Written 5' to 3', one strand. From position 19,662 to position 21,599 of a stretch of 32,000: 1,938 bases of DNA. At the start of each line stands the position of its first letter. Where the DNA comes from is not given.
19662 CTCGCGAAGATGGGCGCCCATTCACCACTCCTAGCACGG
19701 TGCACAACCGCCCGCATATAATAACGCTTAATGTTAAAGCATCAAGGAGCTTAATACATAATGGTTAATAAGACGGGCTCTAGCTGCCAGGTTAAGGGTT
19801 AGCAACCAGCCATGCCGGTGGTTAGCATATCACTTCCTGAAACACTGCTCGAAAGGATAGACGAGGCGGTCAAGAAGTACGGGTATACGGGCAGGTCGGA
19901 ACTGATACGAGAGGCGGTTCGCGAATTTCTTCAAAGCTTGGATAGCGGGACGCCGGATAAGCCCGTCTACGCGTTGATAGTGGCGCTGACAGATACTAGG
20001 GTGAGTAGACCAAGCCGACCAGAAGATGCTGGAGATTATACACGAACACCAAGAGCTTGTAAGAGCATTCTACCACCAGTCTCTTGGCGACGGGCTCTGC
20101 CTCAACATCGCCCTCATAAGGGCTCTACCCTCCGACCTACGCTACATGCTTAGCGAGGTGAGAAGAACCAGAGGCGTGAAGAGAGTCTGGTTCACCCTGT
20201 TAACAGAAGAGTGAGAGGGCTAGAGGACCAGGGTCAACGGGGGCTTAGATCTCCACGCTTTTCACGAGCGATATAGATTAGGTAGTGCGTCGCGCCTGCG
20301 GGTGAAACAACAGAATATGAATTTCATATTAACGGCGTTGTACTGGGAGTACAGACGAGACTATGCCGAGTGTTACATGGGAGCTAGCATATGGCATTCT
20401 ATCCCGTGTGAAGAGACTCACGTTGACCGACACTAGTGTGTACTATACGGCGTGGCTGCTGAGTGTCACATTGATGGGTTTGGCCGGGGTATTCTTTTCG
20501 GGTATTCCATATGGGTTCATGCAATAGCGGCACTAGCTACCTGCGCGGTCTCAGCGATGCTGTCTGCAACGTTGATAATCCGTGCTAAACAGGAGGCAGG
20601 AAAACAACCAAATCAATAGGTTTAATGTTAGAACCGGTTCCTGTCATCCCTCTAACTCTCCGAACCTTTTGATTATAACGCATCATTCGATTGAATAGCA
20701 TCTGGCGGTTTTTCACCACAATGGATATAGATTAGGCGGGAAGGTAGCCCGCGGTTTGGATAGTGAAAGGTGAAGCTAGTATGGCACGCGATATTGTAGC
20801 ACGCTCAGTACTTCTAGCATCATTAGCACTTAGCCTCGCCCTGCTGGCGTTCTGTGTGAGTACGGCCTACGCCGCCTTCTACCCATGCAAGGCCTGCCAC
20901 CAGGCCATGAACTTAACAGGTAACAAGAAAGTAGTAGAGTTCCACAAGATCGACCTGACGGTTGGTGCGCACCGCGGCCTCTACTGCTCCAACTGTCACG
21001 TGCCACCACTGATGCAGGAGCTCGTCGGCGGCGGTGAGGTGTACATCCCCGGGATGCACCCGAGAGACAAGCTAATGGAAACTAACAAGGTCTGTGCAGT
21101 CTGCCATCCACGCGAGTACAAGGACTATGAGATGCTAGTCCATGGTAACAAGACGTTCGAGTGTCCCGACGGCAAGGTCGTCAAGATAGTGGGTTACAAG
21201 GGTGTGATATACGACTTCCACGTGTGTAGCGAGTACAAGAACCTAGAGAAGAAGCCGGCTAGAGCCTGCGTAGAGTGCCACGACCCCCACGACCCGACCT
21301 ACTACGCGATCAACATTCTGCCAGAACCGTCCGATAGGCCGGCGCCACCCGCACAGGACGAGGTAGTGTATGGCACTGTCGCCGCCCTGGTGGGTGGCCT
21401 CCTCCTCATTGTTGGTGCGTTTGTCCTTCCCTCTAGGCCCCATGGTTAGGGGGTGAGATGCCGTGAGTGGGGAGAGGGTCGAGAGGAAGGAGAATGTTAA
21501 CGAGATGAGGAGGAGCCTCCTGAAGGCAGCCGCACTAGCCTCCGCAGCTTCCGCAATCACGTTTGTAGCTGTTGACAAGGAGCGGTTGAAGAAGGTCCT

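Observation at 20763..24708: Four-gene cytochrome c / FeS / NrfD / cytochrome c module with no catalytic subunit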

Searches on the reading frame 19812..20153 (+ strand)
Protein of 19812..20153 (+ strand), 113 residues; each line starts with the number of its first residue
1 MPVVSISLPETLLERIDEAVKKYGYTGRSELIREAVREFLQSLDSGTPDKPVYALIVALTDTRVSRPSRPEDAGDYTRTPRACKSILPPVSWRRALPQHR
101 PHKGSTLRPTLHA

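Call 3: search_protein_families(library=pfam, proteins=[window:19812-20153:+], max_evalue=0.01)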
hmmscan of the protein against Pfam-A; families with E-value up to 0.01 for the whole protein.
window:19812-20153:+ (113 aa): 3 families
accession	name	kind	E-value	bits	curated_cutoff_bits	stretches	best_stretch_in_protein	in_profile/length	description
PF01402.27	RHH_1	-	1.4e-10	41.2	20.5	1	4-40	2-37/39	Ribbon-helix-helix protein, copG family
PF09957.15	VapB_antitoxin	-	4.8e-05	23.6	23.4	1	16-44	12-40/47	Bacterial antitoxin of type II TA system, VapB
PF15919.11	HicB_lk_antitox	-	0.0034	18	27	1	4-34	92-121/123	HicB_like antitoxin of bacterial toxin-antitoxin system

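Call 4: search_protein_families(library=ncbifam, proteins=[window:19812-20153:+], max_evalue=0.01)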
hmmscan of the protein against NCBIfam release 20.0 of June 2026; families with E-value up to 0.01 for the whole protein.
window:19812-20153:+ (113 aa): 8 families
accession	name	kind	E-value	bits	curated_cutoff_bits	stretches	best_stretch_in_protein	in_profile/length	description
NF002169.0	PRK01002.1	subfamily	3.1e-09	36.9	111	1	3-41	6-44/141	nickel responsive regulator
NF001884.0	PRK00630.1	subfamily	1e-07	32.2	119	1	5-41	14-50/148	nickel responsive regulator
NF002815.0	PRK02967.1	equivalog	5.5e-07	29.7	83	1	1-44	1-44/139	nickel-responsive transcriptional regulator NikR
NF003381.0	PRK04460.1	equivalog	9.2e-07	29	105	1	4-56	7-59/139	nickel-responsive transcriptional regulator NikR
NF053762.1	aCcr1_fam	equivalog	2.6e-06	27.2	60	1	3-39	2-37/38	aCcr1 family cell cycle regulator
TIGR02793.1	nikR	equivalog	6e-06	26.6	175.45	1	4-57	3-56/129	nickel-responsive transcriptional regulator NikR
NF058555.1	TransRegCdrSHalo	equivalog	5.4e-05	23.1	100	1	4-46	4-46/61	transcriptional regulator CdrS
TIGR02606.1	antidote_CC2985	hypoth_equivalog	0.0069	16.4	46.2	1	4-38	2-36/70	type II toxin-antitoxin system ParD family antitoxin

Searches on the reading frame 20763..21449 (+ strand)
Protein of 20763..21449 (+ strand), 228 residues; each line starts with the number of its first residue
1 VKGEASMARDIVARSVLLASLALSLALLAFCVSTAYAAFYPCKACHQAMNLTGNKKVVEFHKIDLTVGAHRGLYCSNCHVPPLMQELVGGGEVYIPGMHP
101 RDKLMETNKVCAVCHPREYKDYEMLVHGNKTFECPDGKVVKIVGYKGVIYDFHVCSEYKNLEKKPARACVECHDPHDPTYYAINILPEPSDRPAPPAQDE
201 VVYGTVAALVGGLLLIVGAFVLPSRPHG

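Call 3: search_protein_families(library=pfam, proteins=[window:20763-21449:+], max_evalue=0.01)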
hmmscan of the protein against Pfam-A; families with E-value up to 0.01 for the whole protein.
window:20763-21449:+ (228 aa): 3 families
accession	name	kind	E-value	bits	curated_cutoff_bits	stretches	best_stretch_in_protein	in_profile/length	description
PF14522.11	Cytochrome_C7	-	3.9e-05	23.8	24.8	1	38-80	12-49/67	Cytochrome c7 and related cytochrome c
PF22113.1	Mtrc-MtrF_II-IV_dom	-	0.0017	18.4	30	1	41-127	83-175/176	Outer membrane cytochrome MtrC/MtrF-like, domains II/IV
PF09699.15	Paired_CXXCH_1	-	0.0038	17.3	20.6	0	167-177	7-17/41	Doubled CXXCH motif (Paired_CXXCH_1)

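Call 4: search_protein_families(library=ncbifam, proteins=[window:20763-21449:+], max_evalue=0.01)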
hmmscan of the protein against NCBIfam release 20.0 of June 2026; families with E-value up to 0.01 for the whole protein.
window:20763-21449:+ (228 aa): 2 families
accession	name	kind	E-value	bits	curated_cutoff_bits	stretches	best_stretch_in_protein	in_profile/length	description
TIGR03508.1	decahem_SO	subfamily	0.00044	19.8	192.2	0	42-174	5-125/258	DmsE family decaheme c-type cytochrome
NF008659.0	PRK11659.1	equivalog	0.0016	18.1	184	0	41-117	48-119/188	cytochrome c nitrite reductase pentaheme subunit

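Call 5: find_encoding_contigs(protein=window:20763-21449:+, flank=10000, max_places=6)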
Protein window:20763-21449:+ (228 aa): no gene with exactly this product is on record in the collection.

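Call 28: search_solved_structures(query=window:20781-21449:+, max_evalue=10, show_alignments=2)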
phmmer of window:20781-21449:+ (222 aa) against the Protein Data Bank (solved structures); distinct sequences matched with E-value up to 10: 12.
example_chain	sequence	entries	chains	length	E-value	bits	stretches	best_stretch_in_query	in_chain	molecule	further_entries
4gsj_A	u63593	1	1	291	0.42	13.5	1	119-159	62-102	Ubiquitin-like modifier-activating enzyme ATG7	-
3t7h_A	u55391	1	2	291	0.42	13.5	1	119-159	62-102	Ubiquitin-like modifier-activating enzyme ATG7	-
3t7f_A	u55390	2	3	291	0.42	13.5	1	119-159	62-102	Ubiquitin-like modifier-activating enzyme ATG7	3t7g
3ruj_A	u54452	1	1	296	0.43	13.4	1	119-159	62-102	Ubiquitin-like modifier-activating enzyme ATG7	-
3vh1_A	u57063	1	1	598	0.79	12.6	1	119-159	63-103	Ubiquitin-like modifier-activating enzyme ATG7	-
4gsl_A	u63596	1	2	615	0.82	12.5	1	119-159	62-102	Ubiquitin-like modifier-activating enzyme ATG7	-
3vh2_A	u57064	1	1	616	0.82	12.5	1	119-159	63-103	Ubiquitin-like modifier-activating enzyme ATG7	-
4gsk_A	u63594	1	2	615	0.83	12.5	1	119-159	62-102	Ubiquitin-like modifier-activating enzyme ATG7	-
2ozy_A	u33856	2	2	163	3.8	10.3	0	67-114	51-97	Cytochrome c-type protein nrfB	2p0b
1gu6_A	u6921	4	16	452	5.5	9.8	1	107-168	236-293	CYTOCHROME C552 | Cytochrome c-552 | Cytochrome c nitrite reductase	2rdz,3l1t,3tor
3ubr_A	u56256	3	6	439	6.6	9.6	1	85-168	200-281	Cytochrome c-552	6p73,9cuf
2rf7_A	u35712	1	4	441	6.9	9.5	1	108-169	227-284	Cytochrome c-552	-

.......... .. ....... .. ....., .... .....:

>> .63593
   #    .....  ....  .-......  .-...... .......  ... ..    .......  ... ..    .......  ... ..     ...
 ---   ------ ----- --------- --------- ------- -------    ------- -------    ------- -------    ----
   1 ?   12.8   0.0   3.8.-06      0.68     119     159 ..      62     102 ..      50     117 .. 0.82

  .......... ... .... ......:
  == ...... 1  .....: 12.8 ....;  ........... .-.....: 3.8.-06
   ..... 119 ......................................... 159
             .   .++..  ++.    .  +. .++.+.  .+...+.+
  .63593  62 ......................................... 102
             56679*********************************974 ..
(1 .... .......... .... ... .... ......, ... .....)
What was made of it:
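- On Alternative complex III: ORF1 has four haem motifs, not five, and no ACIII chain matched it in the PDB sequence search (call 28).
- Tried and rejected: The PDB sequence search for ORF1 gave no significant hit; NrfB and NrfA appeared only at E>3 (call 28).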

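Call 30: find_homologous_proteins(query=window:20781-21449:+, max_evalue=0.001)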
Query window:20781-21449:+ (222 aa): 40 proteins with E <= 0.001 among 2945 candidates.
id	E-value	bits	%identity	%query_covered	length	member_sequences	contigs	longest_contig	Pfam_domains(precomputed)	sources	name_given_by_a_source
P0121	6.6e-150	515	100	100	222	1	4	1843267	-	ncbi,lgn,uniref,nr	ncbi:hypothetical protein Pyrfu_1102 [Pyrolobus fumarii 1A]|uniref:Uncharacterized protein n=1 Tax=P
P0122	3.0e-92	326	64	92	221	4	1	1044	-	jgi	-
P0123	1.5e-90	321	68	83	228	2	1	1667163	PF14522.12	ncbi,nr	ncbi:hypothetical protein [Hyperthermus butylicus]|nr:hypothetical protein [Hyperthermus butylicus]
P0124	3.4e-89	317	65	95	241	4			PF14522.12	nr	nr:hypothetical protein [Pyrodictium occultum]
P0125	7.9e-89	315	64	94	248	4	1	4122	-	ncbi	-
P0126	4.1e-87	310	67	84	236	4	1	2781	PF14522.12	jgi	-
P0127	3.7e-86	307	62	93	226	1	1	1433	PF14522.12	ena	-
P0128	1.1e-85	305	60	95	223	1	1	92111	-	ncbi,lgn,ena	-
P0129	2.6e-83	297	59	93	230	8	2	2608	PF09699.16,PF14522.12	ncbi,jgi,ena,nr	ncbi:MAG TPA: hypothetical protein EYP33_01055 [Pyrodictium sp.]|nr:hypothetical protein [Pyrodictiu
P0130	4.9e-83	296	64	85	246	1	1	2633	PF03264.20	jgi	-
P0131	2.8e-78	281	56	95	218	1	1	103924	PF22113.2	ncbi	-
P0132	2.5e-75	271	63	80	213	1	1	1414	PF14537.12,PF14522.12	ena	-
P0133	8.3e-75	269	58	87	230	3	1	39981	PF09699.16,PF14522.12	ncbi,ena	-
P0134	1.3e-74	269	60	86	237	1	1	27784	PF14522.12,PF22113.2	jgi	jgi:hypothetical protein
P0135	6.5e-73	263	52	99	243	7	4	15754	PF09699.16,PF14522.12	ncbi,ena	-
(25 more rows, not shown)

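Call 40: search_protein_representatives(alignment_id=A1)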
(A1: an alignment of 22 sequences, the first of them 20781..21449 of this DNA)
Query: 22 sequences, 230 profile positions. Proteins with E-value up to 0.001 (for the whole library): 284; up to 1e-10: 15; up to 1e-30: 6. The best 150 are listed.
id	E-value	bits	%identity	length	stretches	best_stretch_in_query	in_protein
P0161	4.6e-98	343.5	-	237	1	6-227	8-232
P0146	3.4e-92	324.3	-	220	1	10-227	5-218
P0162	7.9e-73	260.9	-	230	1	12-226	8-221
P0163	7.7e-64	231.5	-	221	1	15-224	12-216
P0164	4.0e-57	209.5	-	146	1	85-224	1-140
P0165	9.1e-36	139.6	-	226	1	66-223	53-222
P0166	6.3e-25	104.2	-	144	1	12-114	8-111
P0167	1.3e-23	99.9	-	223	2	11-132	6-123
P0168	3.7e-23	98.4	-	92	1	143-227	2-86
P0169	2.4e-19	85.9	-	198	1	70-223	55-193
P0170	2.6e-17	79.2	-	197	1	27-224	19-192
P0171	8.4e-13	64.5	-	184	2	108-220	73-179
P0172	4.6e-12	62.1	-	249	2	28-131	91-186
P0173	5.7e-12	61.8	-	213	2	23-130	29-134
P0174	8.1e-12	61.3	-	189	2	35-131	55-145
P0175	2.7e-10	56.3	-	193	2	35-130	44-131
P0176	3.5e-10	55.9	-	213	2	38-132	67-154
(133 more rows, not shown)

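Call 41: search_protein_families(library=ncbifam, proteins=[P0165, P0167, P0169, P0170, P0171, P0172, P0173, P0174, P0175, P0176], max_evalue=0.01)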
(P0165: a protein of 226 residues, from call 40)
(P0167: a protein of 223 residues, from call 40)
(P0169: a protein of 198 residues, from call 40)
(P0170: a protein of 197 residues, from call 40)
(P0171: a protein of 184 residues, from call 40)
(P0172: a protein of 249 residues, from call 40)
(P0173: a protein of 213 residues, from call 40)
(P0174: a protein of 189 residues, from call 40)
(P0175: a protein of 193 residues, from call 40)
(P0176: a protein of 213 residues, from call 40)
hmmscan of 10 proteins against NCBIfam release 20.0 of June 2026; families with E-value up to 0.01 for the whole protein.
P0165 (226 aa): 1 family
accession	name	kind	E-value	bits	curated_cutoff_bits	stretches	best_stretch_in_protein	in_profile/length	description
NF040886.1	cyt_C_like_Sec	equivalog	0.0005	18.8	250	1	111-175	48-113/423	multiheme c-type cytochrome (seleno)protein ExtKL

P0167 (223 aa): 6 families
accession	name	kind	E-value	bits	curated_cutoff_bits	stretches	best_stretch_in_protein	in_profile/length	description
NF041028.1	decahem_GSU2203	exception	3.3e-06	26.6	325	1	36-148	37-141/317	GSU2203 family decaheme c-type cytochrome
TIGR04257.1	nanowire_3heme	domain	3.4e-06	27.1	40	1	36-82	24-67/75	c(7)-type cytochrome triheme domain-containing protein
TIGR03508.1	decahem_SO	subfamily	5.6e-05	22.7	192.2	1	38-143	5-105/258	DmsE family decaheme c-type cytochrome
TIGR03507.1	decahem_SO1788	subfamily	0.00016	20.2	209.3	0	100-144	489-522/672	OmcA/MtrC family decaheme c-type cytochrome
TIGR03153.1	cytochr_NrfH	equivalog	0.00026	21.1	134.2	0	29-74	22-134/138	cytochrome c nitrite reductase small subunit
TIGR02161.1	napC_nirT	subfamily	0.0088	15.9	310.6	0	102-147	47-90/185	periplasmic nitrate (or nitrite) reductase c-type cytochrome, NapC/NirT family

P0169 (198 aa): 0 families

P0170 (197 aa): 5 families
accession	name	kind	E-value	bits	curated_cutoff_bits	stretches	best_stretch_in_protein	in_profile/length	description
TIGR03508.1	decahem_SO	subfamily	0.00023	20.7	192.2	1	29-92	71-177/258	DmsE family decaheme c-type cytochrome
TIGR03153.1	cytochr_NrfH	equivalog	0.00044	20.3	134.2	0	11-97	11-91/138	cytochrome c nitrite reductase small subunit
NF041198.1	UshA_like_PCGU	equivalog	0.0014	17.3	275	1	29-92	443-511/519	UshA-like (seleno)protein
NF049875.1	NetB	exception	0.0016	18.3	380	1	21-93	132-199/211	Nrf-like electron transfer protein NetB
NF045713.1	CxxCH_16_HmcA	equivalog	0.0028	16.3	400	1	25-93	171-237/541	sulfate respiration complex hexadecaheme cytochrome HmcA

P0171 (184 aa): 5 families
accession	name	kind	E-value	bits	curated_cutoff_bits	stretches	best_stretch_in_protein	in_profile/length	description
TIGR04257.1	nanowire_3heme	domain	0.00045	20.3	40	1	28-81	24-74/75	c(7)-type cytochrome triheme domain-containing protein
NF047727.1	4hemeCytCCctA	equivalog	0.0056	16.8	180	0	57-81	81-104/109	tetraheme c-type cytochrome CctA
TIGR03153.1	cytochr_NrfH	equivalog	0.0057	16.7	134.2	1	8-68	9-64/138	cytochrome c nitrite reductase small subunit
NF040968.1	FeS_ExtO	equivalog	0.0065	15.3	200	0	13-83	7-71/416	selenite/tellurite reduction operon b-type cytochrome iron-sulfur cluster-binding subunit ExtO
NF040967.1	cytc_ExtN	equivalog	0.007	15.2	200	0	13-83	7-71/415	selenite/tellurite reduction operon c-type cytochrome ExtN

P0172 (249 aa): 2 families
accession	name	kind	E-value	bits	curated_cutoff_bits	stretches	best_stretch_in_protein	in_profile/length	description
TIGR03508.1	decahem_SO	subfamily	0.00023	20.7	192.2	1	103-207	70-154/258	DmsE family decaheme c-type cytochrome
TIGR03153.1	cytochr_NrfH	equivalog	0.00031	20.8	134.2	1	160-208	24-64/138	cytochrome c nitrite reductase small subunit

P0173 (213 aa): 5 families
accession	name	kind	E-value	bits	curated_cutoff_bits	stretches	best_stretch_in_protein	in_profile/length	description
TIGR01905.1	paired_CXXCH_1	subfamily_domain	6.5e-07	29.2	25.2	0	146-161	7-22/41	doubled CXXCH domain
TIGR03507.1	decahem_SO1788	subfamily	3.8e-05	22.3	209.3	0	115-162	491-527/672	OmcA/MtrC family decaheme c-type cytochrome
TIGR03153.1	cytochr_NrfH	equivalog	0.00025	21.1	134.2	0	110-156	25-63/138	cytochrome c nitrite reductase small subunit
TIGR03508.1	decahem_SO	subfamily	0.00078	19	192.2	0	111-157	115-155/258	DmsE family decaheme c-type cytochrome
TIGR02161.1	napC_nirT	subfamily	0.0096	15.8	310.6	0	97-155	29-85/185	periplasmic nitrate (or nitrite) reductase c-type cytochrome, NapC/NirT family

P0174 (189 aa): 7 families
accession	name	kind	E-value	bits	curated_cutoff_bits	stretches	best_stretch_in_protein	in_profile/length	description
TIGR03507.1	decahem_SO1788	subfamily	1.4e-06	27.1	209.3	1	62-115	491-531/672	OmcA/MtrC family decaheme c-type cytochrome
TIGR01905.1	paired_CXXCH_1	subfamily_domain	0.0002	21.2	25.2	0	158-170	9-21/41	doubled CXXCH domain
NF041028.1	decahem_GSU2203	exception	0.00051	19.3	325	0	126-165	39-77/317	GSU2203 family decaheme c-type cytochrome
TIGR04257.1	nanowire_3heme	domain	0.0016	18.5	40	0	72-131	5-59/75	c(7)-type cytochrome triheme domain-containing protein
TIGR03508.1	decahem_SO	subfamily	0.0017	17.9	192.2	0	92-166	141-200/258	DmsE family decaheme c-type cytochrome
NF008659.0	PRK11659.1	equivalog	0.0044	16.7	184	0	96-166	48-121/188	cytochrome c nitrite reductase pentaheme subunit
TIGR03146.1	cyt_nit_nrfB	equivalog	0.0078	16.5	166.6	0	57-131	38-117/145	cytochrome c nitrite reductase pentaheme subunit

P0175 (193 aa): 5 families
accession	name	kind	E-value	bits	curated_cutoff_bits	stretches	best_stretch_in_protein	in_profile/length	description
TIGR03508.1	decahem_SO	subfamily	0.0019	17.7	192.2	0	51-153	72-154/258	DmsE family decaheme c-type cytochrome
TIGR03153.1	cytochr_NrfH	equivalog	0.0027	17.8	134.2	1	105-155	23-65/138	cytochrome c nitrite reductase small subunit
TIGR03507.1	decahem_SO1788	subfamily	0.0038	15.7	209.3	1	84-155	246-308/672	OmcA/MtrC family decaheme c-type cytochrome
NF008659.0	PRK11659.1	equivalog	0.004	16.9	184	1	83-153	48-121/188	cytochrome c nitrite reductase pentaheme subunit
TIGR04315.1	octaheme_Shew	subfamily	0.006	15.7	375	0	46-99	184-240/440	tetrathionate reductase family octaheme c-type cytochrome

P0176 (213 aa): 4 families
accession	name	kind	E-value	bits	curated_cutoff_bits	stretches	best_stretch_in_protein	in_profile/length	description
TIGR03508.1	decahem_SO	subfamily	5.4e-06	26.1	192.2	1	71-174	72-154/258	DmsE family decaheme c-type cytochrome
TIGR01905.1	paired_CXXCH_1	subfamily_domain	2e-05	24.4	25.2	0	163-177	6-20/41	doubled CXXCH domain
NF041028.1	decahem_GSU2203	exception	0.00069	18.9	325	1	72-174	104-185/317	GSU2203 family decaheme c-type cytochrome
NF008659.0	PRK11659.1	equivalog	0.0029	17.3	184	0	100-173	44-120/188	cytochrome c nitrite reductase pentaheme subunit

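Call 42: predict_structure(alignment_id=A1)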
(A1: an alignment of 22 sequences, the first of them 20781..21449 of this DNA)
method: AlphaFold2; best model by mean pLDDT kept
length: 222 residues; sequences in the alignment: 22
mean_pLDDT: 65.5   pTM: 0.37
mean pLDDT of the five models: 65.5, 61.9, 60.1, 57.1, 55.6
residues with pLDDT >= 90: 0; 70-90: 99; 50-70: 83; < 50: 40
segments of 3 or more residues with pLDDT < 50: 30-41, 43-48, 54-56, 67-69, 169-181
pLDDT, mean of each block of 10 residues (from residue 1): 75 82 68 42 46 52 50 58 65 74 65 65 68 78 71 77 60 39 65 80 85 77 54
secondary structure, 60 per line:
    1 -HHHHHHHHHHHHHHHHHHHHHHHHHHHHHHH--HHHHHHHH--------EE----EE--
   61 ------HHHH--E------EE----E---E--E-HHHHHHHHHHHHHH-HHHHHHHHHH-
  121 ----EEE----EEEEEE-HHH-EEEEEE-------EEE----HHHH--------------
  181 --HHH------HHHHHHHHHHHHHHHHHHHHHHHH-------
elements in order: H2-32 H35-42 H67-70 H95-108 H110-119 E125-127 E132-137 E143-148 E156-158 H163-166 H192-215

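Call 82: fold_search(model_id=the predicted structure, library=pdb)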
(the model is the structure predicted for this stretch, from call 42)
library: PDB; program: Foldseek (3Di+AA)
matches with E <= 10: 133; with E <= 0.001: 0
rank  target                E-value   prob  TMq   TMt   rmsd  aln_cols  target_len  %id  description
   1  5mrc_EE               3.0e-01  0.05  0.10  0.09  17.7       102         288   19  Structure of the yeast mitochondrial ribosome - Class A (released 2017-02-15)
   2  8d8l_E                3.0e-01  0.04  0.10  0.08  18.4       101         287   18  Yeast mitochondrial small subunit assembly intermediate (State 3) (released 2022-12-14)
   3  2iv1_A                4.7e-01  0.06  0.13  0.17  14.1       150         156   13  SITE DIRECTED MUTAGENESIS OF KEY RESIDUES INVOLVED IN THE CATALYTIC MECHANISM OF CYANASE (released 2008-10-28)
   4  6xgt_A                5.7e-01  0.08  0.12  0.15  11.2        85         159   16  Crystal structure of cyanase from the thermophilic fungus Thermomyces lanuginosus (released 2021-01-27)
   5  6xgt_C                6.0e-01  0.07  0.12  0.15  11.0        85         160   16  Crystal structure of cyanase from the thermophilic fungus Thermomyces lanuginosus (released 2021-01-27)
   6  2iu7_A                7.3e-01  0.07  0.13  0.16  12.1        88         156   16  Site directed mutagenesis of key residues involved in the catalytic mechanism of Cyanase (released 2006-06-06)
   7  8c7e_A                7.8e-01  0.04  0.13  0.17  14.3       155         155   14  Serendipitous cyanase structure from Serratia-like contamination (released 2023-02-22)
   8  2ivg_A                8.3e-01  0.05  0.13  0.16  14.2       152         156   13  SITE DIRECTED MUTAGENESIS OF KEY RESIDUES INVOLVED IN THE CATALYTIC MECHANISM OF CYANASE (released 2008-10-28)
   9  2iuo_A                1.0e+00  0.06  0.13  0.16  11.9        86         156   15  Site Directed Mutagenesis of Key Residues Involved in the Catalytic Mechanism of Cyanase (released 2006-06-08)
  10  2ivq_A                1.1e+00  0.06  0.12  0.15  12.1        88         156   15  SITE DIRECTED MUTAGENESIS OF KEY RESIDUES INVOLVED IN THE CATALYTIC MECHANISM OF CYANASE (released 2008-10-28)
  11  3toe_A                1.2e+00  0.08  0.08  0.20  12.3        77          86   14  Structure of Mth10b (released 2012-04-25)
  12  1dw9_A                1.3e+00  0.05  0.13  0.16  12.1        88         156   16  Structure of cyanase reveals that a novel dimeric and decameric arrangement of subunits is required for formation of t (released 2000-05-16)
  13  5uk3_H                1.5e+00  0.06  0.14  0.20  15.5       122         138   10  Crystal structure of cyanase from T. urticae (released 2017-06-21)
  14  6tv0_A                1.6e+00  0.06  0.13  0.16   9.6        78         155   14  Serratia spp. cyanase hydratase (released 2021-01-27)
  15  4y42_A                1.8e+00  0.06  0.13  0.16   9.6        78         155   15  Cyanase (CynS) from Serratia proteamaculans (released 2015-04-08)
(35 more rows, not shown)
